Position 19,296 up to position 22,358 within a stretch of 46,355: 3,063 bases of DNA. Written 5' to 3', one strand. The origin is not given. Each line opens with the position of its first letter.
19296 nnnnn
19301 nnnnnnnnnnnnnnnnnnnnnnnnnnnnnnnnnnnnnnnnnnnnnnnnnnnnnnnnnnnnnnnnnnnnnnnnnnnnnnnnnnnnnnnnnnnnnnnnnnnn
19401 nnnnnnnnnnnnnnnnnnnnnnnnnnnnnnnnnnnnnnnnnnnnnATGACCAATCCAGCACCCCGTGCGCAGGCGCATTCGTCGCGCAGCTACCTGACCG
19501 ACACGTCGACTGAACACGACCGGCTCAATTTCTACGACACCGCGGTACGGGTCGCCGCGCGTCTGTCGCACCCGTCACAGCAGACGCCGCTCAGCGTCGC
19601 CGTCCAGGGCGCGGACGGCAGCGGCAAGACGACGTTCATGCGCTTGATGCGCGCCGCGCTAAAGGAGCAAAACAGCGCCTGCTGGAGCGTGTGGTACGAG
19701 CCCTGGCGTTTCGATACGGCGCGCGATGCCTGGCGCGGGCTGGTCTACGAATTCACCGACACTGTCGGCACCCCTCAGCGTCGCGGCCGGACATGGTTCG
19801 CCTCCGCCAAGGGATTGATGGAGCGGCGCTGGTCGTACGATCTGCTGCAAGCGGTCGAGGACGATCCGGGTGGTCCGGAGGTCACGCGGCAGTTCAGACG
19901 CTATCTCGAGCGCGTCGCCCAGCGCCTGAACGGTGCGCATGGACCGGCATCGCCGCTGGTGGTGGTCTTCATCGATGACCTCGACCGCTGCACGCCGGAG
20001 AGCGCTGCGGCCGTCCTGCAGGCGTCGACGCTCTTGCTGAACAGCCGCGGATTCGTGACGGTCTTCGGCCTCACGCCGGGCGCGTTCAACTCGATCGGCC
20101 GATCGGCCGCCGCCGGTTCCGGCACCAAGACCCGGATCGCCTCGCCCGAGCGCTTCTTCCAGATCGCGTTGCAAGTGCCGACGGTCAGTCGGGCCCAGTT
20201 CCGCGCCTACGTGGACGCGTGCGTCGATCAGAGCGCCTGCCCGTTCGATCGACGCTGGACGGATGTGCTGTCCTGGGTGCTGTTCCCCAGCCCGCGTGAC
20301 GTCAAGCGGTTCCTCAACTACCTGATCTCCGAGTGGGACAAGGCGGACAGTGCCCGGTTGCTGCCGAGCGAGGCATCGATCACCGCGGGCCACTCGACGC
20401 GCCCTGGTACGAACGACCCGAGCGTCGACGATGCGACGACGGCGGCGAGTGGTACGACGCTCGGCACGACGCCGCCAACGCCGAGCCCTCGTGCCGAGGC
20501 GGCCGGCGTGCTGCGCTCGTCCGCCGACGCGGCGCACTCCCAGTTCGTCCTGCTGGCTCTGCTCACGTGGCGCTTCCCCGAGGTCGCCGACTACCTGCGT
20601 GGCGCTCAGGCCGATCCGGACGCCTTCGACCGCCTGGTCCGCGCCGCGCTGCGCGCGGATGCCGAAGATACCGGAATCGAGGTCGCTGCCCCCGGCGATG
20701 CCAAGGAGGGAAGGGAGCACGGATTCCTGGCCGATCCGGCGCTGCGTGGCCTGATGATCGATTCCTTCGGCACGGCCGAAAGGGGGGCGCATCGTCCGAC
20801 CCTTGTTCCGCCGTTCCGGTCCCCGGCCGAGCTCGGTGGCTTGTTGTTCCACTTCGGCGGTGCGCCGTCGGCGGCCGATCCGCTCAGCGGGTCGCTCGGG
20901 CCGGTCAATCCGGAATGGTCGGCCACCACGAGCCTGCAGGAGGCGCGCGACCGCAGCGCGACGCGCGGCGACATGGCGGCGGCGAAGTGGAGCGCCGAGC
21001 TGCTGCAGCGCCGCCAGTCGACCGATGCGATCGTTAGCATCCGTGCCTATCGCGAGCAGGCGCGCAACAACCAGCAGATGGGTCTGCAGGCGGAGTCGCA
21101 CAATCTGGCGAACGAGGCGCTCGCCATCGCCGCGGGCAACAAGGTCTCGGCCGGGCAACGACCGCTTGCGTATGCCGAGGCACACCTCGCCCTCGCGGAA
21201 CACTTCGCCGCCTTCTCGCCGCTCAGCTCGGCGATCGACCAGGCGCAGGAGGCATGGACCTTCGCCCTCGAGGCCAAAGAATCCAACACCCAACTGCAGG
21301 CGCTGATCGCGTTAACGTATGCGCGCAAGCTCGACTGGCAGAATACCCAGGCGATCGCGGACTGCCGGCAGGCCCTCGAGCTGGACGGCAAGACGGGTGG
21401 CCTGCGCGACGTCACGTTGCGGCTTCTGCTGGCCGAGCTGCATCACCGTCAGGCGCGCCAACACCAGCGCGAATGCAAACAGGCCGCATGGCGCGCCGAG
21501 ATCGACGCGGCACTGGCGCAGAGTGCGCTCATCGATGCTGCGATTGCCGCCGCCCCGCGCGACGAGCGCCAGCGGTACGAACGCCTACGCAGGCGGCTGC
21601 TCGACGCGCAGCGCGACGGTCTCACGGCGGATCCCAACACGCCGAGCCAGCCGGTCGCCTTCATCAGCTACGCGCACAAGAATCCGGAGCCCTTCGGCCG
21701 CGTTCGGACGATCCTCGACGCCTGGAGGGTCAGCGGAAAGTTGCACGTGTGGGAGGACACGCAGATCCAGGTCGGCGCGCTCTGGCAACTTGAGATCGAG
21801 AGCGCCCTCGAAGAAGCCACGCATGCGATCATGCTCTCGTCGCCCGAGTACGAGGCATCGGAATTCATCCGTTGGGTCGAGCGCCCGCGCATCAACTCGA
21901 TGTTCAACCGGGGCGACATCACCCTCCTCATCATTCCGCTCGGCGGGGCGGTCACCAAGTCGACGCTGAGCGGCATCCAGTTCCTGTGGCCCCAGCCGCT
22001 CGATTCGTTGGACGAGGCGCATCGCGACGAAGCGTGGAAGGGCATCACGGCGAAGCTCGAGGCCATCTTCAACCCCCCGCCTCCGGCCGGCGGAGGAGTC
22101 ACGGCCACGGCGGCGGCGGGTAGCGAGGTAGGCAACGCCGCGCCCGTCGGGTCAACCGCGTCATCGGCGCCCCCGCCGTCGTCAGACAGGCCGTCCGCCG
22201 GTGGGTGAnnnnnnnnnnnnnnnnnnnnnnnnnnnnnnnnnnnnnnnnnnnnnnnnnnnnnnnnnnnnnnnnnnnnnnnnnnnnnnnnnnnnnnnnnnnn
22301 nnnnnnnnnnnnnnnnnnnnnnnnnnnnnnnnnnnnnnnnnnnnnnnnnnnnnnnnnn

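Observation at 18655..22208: Translationally coupled OmpA-like membrane protein and soluble KAP-NTPase-TIR fusion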

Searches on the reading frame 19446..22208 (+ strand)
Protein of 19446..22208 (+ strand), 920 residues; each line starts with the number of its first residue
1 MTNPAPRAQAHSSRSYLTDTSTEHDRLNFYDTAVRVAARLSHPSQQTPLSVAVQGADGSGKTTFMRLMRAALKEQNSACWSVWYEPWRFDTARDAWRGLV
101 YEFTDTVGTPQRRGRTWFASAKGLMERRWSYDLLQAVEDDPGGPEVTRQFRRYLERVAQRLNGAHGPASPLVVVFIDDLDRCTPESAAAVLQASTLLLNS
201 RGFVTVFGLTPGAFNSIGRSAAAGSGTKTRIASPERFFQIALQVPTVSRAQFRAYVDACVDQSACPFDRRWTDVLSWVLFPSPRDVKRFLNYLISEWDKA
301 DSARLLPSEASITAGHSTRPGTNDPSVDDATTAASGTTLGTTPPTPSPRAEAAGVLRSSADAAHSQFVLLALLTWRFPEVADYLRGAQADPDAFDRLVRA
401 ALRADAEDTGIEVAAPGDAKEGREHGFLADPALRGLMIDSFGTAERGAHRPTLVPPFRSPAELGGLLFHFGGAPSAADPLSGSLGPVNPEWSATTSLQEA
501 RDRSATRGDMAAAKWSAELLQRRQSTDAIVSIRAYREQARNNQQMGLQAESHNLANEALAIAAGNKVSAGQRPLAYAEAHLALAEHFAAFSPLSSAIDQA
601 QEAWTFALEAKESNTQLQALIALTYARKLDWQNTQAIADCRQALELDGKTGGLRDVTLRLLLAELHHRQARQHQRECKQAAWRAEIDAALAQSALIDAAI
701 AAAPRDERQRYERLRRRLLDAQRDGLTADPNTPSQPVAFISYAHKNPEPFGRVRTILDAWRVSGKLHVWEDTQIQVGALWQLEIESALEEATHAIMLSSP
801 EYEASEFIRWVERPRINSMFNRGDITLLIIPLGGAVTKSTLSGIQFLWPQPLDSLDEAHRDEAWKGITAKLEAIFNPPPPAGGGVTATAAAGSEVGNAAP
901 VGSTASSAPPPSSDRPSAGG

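Call 3: search_protein_families(library=pfam, proteins=[window:19446-22208:+], max_evalue=0.01)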
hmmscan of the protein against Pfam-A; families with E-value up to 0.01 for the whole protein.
window:19446-22208:+ (920 aa): 5 families
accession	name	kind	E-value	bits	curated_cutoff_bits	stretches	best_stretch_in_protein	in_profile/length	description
PF07693.20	KAP_NTPase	-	2.3e-18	66.9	20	2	172-264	153-245/293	KAP family P-loop domain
PF13191.12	AAA_16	-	3.2e-08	34.7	32.6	1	36-193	12-154/167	AAA ATPase domain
PF13676.11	TIR_2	-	5.1e-07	30.6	28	1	739-832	2-89/122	TIR domain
PF13401.12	AAA_22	-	6.6e-06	26.9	27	1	47-211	4-124/130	AAA domain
PF25199.1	nSTAND_NTPase5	-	0.0048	17.2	34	0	39-82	31-73/145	Novel STAND NTPase 5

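Call 6: search_protein_families(library=padloc, proteins=[window:19446-22208:+], max_evalue=0.01)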
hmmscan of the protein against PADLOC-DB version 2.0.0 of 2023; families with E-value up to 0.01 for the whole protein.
window:19446-22208:+ (920 aa): 11 families
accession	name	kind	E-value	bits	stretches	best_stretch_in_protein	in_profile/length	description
PDLC04959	PDC-S20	-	1.5e-13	49.1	2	45-110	37-100/464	-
PDLC02209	QatA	-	3.2e-13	47.2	2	16-99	2-83/646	-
PDLC02361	PifA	-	1.6e-12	44.8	1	21-161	13-132/720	PifA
PDLC02210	QatA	-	1.5e-08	31.6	2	18-127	3-111/593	-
PDLC04958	PDC-S20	-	5.8e-06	23.9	1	44-90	24-69/458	-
PDLC04956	PDC-S20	-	0.0009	16.7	0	172-191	182-201/450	-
PDLC04957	PDC-S20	-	0.0024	15.4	0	171-191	183-203/446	-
PDLC00420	ThsB1|ThsB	-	0.0027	14.9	1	738-815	4-81/319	TIR-like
PDLC04140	mad8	-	0.0055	14.2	0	51-109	30-76/314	mads_8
PDLC01515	Csx3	-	0.0064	14.1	0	45-80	3-38/183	"CAS-I,CAS-III; associated"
PDLC05062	PDC-S66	-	0.0084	13.6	0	706-804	117-215/282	-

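Call 7: search_protein_families(library=ncbifam, proteins=[window:19446-22208:+], max_evalue=0.01)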
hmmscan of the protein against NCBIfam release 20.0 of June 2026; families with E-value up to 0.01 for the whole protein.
window:19446-22208:+ (920 aa): 1 family
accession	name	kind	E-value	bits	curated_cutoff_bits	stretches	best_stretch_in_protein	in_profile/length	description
NF041923.1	QatA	equivalog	1.8e-14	53.4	600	2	16-105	2-89/628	Qat anti-phage system ATPase QatA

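Call 11: find_homologous_proteins(query=window:19446-22208:+, max_evalue=0.001)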
Query window:19446-22208:+ (920 aa): 11 proteins with E <= 0.001 among 8000 candidates.
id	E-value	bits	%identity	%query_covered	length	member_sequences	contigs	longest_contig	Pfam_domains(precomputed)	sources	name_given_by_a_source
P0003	0.0e+0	2065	100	100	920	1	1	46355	PF07693.21,PF13401.13,PF13676.12,PF13191.13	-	-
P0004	1.7e-35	141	32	32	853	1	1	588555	PF07693.21,PF13401.13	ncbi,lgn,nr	ncbi:MAG: hypothetical protein H6980_01300 [Gammaproteobacteria bacterium]|nr:hypothetical protein [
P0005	9.5e-13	66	42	9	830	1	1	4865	PF07693.21,PF03781.23,PF13401.13,PF13191.13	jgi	-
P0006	1.0e-12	65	29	30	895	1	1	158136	PF07693.21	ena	-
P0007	4.8e-9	53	34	8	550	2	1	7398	PF07693.21,PF13401.13,PF01637.25,PF13191.13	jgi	jgi:hypothetical protein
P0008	7.5e-8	49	33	12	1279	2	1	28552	PF07693.21,PF13676.12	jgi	jgi:KAP family P-loop domain/TIR domain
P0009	3.3e-7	47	31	18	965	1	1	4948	PF07693.21,PF03781.23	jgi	-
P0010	6.2e-7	46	27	20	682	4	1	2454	PF07693.21,PF13191.13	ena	-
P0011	8.0e-7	46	33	13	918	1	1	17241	PF07693.21,PF03781.23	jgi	jgi:formylglycine-generating enzyme required for sulfatase activity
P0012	7.7e-5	39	28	13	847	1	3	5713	PF07693.21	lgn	-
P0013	4.5e-4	37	37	7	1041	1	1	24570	PF07693.21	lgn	-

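Call 14: find_encoding_contigs(protein=P0004, flank=6000, max_places=3)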
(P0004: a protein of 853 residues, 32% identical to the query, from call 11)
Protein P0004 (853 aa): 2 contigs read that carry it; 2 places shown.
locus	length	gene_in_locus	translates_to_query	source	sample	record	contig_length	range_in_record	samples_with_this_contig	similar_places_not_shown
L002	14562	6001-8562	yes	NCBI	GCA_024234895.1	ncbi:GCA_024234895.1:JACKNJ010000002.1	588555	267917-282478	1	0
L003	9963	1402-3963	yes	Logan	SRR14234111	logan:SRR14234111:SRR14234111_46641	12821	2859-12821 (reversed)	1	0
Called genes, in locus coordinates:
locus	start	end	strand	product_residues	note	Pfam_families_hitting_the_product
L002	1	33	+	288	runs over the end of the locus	PF17284:Spermine_synt_N, PF01564:Spermine_synth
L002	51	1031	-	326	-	PF01548:DEDD_Tnp_IS110, PF02371:Transposase_20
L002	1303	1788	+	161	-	PF00254:FKBP_C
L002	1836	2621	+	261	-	PF13344:Hydrolase_6, PF00702:Hydrolase, PF13419:HAD_2, PF13242:Hydrolase_like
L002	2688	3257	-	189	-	PF03352:Adenine_glyco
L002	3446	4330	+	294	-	PF01435:Peptidase_M48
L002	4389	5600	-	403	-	PF00109:ketoacyl-synt, PF02801:Ketoacyl-synt_C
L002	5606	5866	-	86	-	PF00550:PP-binding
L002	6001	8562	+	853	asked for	PF07693:KAP_NTPase, PF13401:AAA_22 (weak)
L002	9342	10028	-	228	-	PF01656:CbiA, PF13500:AAA_26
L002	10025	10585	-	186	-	PF00293:NUDIX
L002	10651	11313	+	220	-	PF00702:Hydrolase, PF12710:HAD, PF13419:HAD_2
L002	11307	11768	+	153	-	PF05099:TerB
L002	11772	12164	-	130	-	PF00216:Bac_DNA_binding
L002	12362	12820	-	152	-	PF14467:DUF4426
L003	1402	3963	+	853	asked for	PF07693:KAP_NTPase, PF13401:AAA_22 (weak)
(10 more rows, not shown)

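Call 15: find_encoding_contigs(protein=P0006, flank=6000, max_places=3)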
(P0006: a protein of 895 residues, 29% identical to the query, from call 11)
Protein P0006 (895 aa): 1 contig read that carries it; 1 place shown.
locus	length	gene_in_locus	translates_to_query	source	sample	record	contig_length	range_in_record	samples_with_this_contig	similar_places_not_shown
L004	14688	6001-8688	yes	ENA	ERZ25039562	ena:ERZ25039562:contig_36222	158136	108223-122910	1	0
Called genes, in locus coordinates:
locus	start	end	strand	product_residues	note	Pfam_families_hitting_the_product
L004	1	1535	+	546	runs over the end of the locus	-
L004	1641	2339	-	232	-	PF03006:HlyIII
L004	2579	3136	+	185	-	PF17297:PEPCK_N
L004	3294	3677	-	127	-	-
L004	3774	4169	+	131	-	PF00821:PEPCK_GTP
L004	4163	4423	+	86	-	PF00821:PEPCK_GTP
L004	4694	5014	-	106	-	PF00155:Aminotran_1_2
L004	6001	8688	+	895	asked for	PF07693:KAP_NTPase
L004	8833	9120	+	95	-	-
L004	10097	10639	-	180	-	PF14031:D-ser_dehydrat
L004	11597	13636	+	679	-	PF00294:PfkB, PF25213:HVO_A0261_N, PF01978:TrmB (faint), PF09339:HTH_IclR, PF01614:IclR_C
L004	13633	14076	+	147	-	PF01042:Ribonuc_L-PSP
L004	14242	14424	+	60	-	-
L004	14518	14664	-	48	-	-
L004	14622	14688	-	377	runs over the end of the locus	-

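Call 62: find_encoding_contigs(protein=P0003, flank=1000, max_places=2)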
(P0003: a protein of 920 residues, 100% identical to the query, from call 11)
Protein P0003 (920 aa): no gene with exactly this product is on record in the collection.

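Call 64: search_solved_structures(query=window:19446-22208:+, max_evalue=1, show_alignments=2)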
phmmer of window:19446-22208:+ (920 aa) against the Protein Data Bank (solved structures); distinct sequences matched with E-value up to 1: 12.
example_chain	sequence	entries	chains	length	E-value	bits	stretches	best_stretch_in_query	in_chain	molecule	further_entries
7uxr_A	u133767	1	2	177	0.5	11.9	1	734-839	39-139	TIR domain protein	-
6efk_A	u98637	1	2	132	0.5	11.8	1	631-650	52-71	E3 ubiquitin-protein ligase CHIP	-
9qeu_A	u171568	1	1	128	0.51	11.8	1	631-650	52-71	E3 ubiquitin-protein ligase CHIP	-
6nsv_A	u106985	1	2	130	0.51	11.8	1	631-650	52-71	E3 ubiquitin-protein ligase CHIP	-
8fyu_B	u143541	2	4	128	0.51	11.8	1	631-650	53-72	E3 ubiquitin-protein ligase CHIP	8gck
4tko_B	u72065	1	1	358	0.52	11.8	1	741-836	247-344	EmrA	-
8ei0_A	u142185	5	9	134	0.53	11.8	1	631-650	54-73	E3 ubiquitin-protein ligase CHIP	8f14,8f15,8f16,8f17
9qf1_A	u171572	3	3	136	0.55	11.7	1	631-650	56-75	E3 ubiquitin-protein ligase CHIP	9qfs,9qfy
4kbq_A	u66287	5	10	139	0.57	11.7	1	631-650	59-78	E3 ubiquitin-protein ligase CHIP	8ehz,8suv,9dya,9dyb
7tb1_A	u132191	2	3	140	0.58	11.6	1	631-650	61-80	E3 ubiquitin-protein ligase CHIP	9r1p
7ves_A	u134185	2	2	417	0.85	11.1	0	30-78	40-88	T-cell-specific guanine nucleotide triphosphate-binding protein 2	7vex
8h4m_A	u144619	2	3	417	0.86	11.1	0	30-78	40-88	T-cell-specific guanine nucleotide triphosphate-binding protein 2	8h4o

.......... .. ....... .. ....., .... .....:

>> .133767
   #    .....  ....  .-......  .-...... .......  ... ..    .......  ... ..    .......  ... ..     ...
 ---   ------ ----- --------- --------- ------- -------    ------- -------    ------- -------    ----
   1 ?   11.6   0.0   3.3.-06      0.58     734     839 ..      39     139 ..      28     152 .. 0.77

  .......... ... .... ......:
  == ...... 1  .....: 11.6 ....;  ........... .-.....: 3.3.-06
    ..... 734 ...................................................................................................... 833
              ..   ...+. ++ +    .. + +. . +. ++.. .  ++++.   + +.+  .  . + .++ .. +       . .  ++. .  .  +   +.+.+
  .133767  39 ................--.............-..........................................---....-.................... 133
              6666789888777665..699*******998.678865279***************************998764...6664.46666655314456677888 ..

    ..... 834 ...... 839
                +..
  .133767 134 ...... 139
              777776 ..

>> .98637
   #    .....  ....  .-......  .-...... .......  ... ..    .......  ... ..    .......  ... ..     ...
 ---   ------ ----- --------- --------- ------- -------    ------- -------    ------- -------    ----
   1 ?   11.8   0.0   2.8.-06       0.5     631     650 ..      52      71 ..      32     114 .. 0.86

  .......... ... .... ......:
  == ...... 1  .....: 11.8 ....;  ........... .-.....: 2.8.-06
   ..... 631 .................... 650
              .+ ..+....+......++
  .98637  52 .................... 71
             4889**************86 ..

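Call 79: predict_structure(alignment_id=A5)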
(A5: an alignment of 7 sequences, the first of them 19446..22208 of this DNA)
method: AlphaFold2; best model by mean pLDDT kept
length: 920 residues; sequences in the alignment: 7
mean_pLDDT: 47.5   pTM: 0.40
mean pLDDT of the five models: 47.5, 46.8, 45.6, 44.1, 42.5
residues with pLDDT >= 90: 1; 70-90: 141; 50-70: 172; < 50: 606
segments of 3 or more residues with pLDDT < 50: 1-15, 19-23, 109-125, 223-230, 303-600, 610-668, 725-915, 917-920
pLDDT, mean of each block of 10 residues (from residue 1): 28 43 63 85 72 77 85 78 76 71 63 35 52 67 70 71 55 82 71 73 82 62 46 62 78 77 63 60 63 55 43 31 31 29 30 31 38 41 46 45 37 33 33 37 37 43 38 29 27 33 39 39 31 34 39 43 40 44 39 42 50 43 44 40 45 46 47 53 54 66 71 63 47 33 34 36 33 31 35 33 32 30 27 30 31 39 44 42 28 28 29 35
secondary structure, 60 per line:
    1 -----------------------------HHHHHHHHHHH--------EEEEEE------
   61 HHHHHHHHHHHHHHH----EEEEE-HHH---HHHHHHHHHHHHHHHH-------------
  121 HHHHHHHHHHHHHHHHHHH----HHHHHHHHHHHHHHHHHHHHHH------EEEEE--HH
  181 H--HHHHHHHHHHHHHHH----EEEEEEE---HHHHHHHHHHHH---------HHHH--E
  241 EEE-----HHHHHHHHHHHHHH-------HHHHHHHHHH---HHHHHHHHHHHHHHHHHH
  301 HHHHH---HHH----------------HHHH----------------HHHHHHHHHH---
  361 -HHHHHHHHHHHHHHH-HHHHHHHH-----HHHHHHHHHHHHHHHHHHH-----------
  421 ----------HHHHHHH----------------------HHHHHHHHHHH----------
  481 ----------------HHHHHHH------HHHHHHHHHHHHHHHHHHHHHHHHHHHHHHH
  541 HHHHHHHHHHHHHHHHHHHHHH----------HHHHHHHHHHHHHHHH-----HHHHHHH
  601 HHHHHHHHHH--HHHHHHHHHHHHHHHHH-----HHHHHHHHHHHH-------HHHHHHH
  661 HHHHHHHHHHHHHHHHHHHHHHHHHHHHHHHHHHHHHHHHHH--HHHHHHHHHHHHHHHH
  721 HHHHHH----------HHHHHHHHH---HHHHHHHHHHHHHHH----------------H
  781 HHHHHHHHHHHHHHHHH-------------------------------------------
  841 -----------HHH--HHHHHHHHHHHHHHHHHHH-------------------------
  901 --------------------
elements in order (helices of 4 or more, strands of 3 or more residues): H30-40 E49-54 H61-75 E80-84 H92-107 H121-139 H144-165 E172-176 H184-198 E203-209 H213-224 H234-237 E240-243 H249-262 H270-279 H283-305 H328-331 H348-357 H362-376 H378-385 H391-409 H431-437 H460-470 H497-503 H510-562 H573-588 H594-610 H613-629 H635-646 H654-702 H705-726 H737-745 H749-763 H780-797 H857-875
